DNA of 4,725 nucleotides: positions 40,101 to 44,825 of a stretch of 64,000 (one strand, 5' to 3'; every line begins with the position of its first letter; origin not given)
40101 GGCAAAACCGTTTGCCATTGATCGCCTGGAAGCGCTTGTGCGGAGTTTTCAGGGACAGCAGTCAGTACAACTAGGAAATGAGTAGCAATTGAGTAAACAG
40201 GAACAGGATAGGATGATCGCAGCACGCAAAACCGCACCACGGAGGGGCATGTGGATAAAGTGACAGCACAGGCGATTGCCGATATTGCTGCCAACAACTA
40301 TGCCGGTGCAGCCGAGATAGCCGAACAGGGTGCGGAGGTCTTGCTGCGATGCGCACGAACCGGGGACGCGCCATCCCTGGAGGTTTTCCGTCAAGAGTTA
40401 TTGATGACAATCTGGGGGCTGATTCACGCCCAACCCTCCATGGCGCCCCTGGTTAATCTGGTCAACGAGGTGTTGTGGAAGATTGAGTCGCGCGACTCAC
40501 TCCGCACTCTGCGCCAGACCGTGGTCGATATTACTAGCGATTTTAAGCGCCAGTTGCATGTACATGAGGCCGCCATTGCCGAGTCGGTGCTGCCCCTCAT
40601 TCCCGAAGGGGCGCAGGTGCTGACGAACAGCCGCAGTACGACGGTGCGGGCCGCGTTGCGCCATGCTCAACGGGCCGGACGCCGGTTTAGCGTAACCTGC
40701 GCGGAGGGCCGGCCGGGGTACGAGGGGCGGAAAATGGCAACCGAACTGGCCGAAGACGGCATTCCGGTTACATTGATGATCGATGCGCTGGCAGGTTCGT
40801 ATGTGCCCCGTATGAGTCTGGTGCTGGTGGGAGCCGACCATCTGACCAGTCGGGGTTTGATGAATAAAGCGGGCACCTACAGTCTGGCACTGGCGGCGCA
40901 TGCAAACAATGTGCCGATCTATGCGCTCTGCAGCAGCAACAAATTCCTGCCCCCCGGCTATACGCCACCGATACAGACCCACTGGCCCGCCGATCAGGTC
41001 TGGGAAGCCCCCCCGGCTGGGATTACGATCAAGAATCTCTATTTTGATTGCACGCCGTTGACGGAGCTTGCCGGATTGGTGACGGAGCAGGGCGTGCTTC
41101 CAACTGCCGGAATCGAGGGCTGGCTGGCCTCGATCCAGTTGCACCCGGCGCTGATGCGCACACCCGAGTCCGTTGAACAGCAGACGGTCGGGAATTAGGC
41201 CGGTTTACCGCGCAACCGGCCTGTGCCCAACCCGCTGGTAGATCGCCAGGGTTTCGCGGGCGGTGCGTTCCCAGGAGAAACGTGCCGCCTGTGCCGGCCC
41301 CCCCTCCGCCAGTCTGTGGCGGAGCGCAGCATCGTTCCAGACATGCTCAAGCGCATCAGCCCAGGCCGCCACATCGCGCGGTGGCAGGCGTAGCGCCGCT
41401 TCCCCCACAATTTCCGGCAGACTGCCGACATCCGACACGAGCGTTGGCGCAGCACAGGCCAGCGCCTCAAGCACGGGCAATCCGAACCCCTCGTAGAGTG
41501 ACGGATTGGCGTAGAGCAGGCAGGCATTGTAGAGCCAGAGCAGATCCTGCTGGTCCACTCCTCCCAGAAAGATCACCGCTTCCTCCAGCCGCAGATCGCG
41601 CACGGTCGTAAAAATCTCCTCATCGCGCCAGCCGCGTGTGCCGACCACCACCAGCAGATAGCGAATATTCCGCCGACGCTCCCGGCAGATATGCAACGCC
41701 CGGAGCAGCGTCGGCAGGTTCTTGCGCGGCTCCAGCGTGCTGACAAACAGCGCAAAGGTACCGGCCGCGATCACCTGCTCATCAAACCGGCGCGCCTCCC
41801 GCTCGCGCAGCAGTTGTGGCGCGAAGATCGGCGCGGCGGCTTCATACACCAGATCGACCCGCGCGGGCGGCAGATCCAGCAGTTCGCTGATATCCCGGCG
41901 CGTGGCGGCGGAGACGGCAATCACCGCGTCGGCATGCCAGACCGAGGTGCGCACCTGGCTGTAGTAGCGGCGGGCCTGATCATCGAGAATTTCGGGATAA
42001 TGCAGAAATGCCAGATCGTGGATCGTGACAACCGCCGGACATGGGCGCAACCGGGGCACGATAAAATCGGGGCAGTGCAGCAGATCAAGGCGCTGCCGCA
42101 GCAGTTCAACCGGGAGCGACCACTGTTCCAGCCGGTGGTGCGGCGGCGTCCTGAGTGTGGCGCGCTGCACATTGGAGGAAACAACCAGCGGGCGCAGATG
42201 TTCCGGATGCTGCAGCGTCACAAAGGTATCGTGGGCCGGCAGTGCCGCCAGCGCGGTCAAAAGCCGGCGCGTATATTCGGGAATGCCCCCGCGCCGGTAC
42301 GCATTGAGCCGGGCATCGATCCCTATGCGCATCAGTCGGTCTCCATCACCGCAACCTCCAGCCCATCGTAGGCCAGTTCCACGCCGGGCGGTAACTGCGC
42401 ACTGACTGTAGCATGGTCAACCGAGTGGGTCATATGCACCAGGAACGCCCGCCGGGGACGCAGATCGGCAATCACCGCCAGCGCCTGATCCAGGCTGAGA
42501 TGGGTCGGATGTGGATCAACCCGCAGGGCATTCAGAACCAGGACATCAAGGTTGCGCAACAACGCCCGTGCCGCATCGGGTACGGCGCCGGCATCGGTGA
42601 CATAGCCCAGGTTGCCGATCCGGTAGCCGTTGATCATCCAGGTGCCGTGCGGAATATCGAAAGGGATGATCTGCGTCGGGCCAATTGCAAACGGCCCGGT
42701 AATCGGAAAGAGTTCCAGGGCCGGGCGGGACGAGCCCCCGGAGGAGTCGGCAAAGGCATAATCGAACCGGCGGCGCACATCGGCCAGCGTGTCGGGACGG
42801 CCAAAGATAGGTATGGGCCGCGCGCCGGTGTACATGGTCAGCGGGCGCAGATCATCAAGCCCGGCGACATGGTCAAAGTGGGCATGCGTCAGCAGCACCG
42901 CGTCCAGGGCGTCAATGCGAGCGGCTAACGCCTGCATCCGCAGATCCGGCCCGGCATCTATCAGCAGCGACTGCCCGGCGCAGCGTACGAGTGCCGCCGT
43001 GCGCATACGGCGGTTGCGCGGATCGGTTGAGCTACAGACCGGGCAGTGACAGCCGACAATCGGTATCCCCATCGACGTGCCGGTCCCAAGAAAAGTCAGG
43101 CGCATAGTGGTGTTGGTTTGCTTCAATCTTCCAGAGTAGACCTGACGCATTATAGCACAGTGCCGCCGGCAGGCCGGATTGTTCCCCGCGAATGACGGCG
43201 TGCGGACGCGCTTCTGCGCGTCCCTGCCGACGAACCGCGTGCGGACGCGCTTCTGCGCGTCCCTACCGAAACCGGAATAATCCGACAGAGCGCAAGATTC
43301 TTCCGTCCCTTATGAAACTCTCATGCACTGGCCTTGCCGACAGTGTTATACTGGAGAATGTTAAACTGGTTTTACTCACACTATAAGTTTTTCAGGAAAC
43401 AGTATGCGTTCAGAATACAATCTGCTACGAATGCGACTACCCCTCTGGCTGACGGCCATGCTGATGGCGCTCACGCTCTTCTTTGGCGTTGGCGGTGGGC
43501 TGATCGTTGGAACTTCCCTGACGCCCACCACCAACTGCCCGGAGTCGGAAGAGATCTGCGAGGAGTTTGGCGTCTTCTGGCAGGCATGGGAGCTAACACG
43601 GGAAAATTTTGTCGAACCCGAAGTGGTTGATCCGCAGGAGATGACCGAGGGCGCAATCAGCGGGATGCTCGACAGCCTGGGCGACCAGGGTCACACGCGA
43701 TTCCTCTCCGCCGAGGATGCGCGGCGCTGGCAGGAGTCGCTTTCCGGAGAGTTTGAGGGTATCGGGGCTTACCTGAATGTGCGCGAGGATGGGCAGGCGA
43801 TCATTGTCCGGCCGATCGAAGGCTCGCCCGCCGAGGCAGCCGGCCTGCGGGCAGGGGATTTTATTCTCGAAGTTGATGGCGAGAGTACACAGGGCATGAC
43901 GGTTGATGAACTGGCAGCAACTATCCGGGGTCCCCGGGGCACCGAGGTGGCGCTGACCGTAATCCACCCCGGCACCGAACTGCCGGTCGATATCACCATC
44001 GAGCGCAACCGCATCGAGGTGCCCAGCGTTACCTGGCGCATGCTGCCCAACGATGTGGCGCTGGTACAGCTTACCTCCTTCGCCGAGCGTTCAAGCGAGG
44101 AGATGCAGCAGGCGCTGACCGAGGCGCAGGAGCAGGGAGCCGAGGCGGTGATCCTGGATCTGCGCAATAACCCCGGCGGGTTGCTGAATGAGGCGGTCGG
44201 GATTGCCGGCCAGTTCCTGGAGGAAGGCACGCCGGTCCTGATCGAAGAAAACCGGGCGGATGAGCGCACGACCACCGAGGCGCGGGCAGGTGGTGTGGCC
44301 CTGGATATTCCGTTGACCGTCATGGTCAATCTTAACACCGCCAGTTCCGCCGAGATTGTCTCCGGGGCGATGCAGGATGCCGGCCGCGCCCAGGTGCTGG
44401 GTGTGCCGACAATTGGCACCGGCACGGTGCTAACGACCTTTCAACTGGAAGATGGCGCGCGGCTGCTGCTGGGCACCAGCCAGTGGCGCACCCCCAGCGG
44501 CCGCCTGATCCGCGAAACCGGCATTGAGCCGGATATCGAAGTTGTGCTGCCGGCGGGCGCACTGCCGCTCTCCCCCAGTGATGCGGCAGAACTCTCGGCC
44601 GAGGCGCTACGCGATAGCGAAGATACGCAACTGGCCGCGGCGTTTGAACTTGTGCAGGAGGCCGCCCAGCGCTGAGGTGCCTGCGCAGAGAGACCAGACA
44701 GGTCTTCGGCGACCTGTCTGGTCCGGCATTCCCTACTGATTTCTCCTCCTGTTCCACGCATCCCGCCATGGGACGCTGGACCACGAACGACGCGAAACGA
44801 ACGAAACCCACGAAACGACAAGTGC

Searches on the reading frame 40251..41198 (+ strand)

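Call 53: search_protein_families(library=pfam, max_evalue=0.00001, proteins=[window:40251-41198:+])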
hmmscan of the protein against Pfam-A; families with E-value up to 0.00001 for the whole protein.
window:40251-41198:+ (315 aa): 1 family
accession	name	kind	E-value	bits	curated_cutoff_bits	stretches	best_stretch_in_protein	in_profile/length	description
PF01008.23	IF-2B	-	1.3e-49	169.4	22.4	1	18-284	3-279/280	Initiation factor 2 subunit family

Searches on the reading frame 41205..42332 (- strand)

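Call 53: search_protein_families(library=pfam, max_evalue=0.00001, proteins=[window:41205-42332:-])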
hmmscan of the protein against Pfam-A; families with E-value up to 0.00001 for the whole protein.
window:41205-42332:- (375 aa): 6 families
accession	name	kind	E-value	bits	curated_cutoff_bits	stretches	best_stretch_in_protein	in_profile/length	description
PF00534.26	Glycos_transf_1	-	2.4e-30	105.8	26.4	1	183-345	7-169/172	Glycosyl transferases group 1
PF13692.12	Glyco_trans_1_4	-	1.9e-26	93.5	27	1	195-334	5-142/142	Glycosyl transferases group 1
PF13439.12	Glyco_transf_4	-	5.9e-13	49.6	28.5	1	15-163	2-163/170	Glycosyltransferase Family 4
PF20706.3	GT4-conflict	-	2.2e-11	43.8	26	1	133-360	146-384/385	Family 4 Glycosyltransferase in conflict systems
PF13579.12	Glyco_trans_4_4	-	3.5e-11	44.1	29.7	1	15-162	1-155/158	Glycosyl transferase 4-like domain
PF13524.12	Glyco_trans_1_2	-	2.8e-06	27.8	25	1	221-362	11-143/144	Glycosyl transferase-like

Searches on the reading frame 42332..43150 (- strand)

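Call 53: search_protein_families(library=pfam, max_evalue=0.00001, proteins=[window:42332-43150:-])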
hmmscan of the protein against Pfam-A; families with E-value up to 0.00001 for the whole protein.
window:42332-43150:- (272 aa): 3 families
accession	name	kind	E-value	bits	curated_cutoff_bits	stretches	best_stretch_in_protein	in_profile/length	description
PF12706.13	Lactamase_B_2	-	3e-39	135.1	27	1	62-240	3-200/200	Beta-lactamase superfamily domain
PF00753.33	Lactamase_B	-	5.4e-12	46.5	22.7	1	48-113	4-75/196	Metallo-beta-lactamase superfamily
PF23023.1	Anti-Pycsar_Apyc1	-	4.6e-06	26.7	50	1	51-102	21-74/250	Anti-Pycsar protein Apyc1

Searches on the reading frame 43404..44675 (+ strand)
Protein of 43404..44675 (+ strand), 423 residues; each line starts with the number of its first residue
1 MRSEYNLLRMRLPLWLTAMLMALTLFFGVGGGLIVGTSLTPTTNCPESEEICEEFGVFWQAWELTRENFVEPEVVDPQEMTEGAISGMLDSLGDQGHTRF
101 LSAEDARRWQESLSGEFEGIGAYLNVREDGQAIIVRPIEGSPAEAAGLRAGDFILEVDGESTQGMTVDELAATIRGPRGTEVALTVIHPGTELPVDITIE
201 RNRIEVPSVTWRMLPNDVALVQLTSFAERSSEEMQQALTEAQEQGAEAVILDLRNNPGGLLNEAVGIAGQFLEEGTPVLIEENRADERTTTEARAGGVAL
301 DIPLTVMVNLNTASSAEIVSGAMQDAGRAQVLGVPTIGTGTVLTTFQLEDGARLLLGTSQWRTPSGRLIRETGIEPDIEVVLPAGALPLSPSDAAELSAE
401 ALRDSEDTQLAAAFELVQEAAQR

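Call 53: search_protein_families(library=pfam, max_evalue=0.00001, proteins=[window:43404-44675:+])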
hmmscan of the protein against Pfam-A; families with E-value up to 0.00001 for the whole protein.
window:43404-44675:+ (423 aa): 5 families
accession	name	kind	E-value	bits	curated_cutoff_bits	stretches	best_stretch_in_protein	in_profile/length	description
PF03572.23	Peptidase_S41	-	1.3e-44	152.2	24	1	217-380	1-165/165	Peptidase family S41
PF17820.7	PDZ_6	-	6.4e-15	55.1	27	1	134-186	2-52/54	PDZ domain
PF00595.29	PDZ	-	9.4e-13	48.8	23.2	1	118-186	10-80/81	PDZ domain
PF13180.12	PDZ_2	-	7.9e-09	36.1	27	1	120-198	3-79/80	PDZ domain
PF22694.1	CtpB_N-like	-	2.5e-06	28.3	27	1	49-94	32-75/85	Activating protease CtpB N-terminal domain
